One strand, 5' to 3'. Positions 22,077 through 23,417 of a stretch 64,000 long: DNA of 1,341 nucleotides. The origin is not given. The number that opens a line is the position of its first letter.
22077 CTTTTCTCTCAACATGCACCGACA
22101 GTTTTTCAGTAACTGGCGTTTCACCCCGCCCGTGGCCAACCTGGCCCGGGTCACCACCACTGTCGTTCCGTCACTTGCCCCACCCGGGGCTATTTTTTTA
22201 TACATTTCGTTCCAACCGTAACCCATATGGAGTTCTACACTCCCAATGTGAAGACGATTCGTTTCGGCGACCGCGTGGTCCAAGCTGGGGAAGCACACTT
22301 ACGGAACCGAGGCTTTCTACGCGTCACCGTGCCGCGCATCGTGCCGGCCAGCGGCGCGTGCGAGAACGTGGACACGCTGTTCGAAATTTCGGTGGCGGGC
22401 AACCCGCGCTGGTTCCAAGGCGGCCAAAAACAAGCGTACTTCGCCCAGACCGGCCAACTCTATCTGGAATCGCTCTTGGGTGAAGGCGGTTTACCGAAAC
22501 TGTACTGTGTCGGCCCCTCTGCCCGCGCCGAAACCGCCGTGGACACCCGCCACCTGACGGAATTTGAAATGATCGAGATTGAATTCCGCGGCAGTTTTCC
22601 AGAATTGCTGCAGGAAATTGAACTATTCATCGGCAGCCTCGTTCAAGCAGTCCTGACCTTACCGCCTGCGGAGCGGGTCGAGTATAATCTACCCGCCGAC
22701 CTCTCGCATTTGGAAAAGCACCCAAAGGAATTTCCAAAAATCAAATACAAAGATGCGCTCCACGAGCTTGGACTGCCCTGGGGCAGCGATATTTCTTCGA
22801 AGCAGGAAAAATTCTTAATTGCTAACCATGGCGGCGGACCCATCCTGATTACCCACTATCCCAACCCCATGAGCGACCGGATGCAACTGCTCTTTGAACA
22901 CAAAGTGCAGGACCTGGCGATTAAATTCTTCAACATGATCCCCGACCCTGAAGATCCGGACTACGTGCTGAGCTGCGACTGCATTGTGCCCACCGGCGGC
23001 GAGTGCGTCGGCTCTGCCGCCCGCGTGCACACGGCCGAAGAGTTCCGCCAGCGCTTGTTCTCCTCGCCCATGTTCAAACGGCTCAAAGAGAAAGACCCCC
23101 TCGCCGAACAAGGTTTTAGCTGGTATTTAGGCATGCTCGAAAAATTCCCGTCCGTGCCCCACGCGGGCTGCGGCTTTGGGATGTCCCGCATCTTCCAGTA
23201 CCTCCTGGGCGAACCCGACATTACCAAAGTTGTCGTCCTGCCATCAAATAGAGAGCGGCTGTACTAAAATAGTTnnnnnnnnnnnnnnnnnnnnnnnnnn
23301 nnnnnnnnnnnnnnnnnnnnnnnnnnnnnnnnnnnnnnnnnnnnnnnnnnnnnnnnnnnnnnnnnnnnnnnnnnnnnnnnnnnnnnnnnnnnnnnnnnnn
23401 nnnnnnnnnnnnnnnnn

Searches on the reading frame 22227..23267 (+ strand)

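Call 87: search_protein_families(library=pfam, proteins=[window:22227-23267:+], max_evalue=0.0001)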
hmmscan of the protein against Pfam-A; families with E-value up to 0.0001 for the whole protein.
window:22227-23267:+ (346 aa): 1 family
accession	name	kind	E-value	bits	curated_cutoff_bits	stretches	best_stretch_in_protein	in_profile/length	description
PF00152.25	tRNA-synt_2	-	2e-34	119.5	25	1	10-341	21-307/308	tRNA synthetases class II (D, K and N)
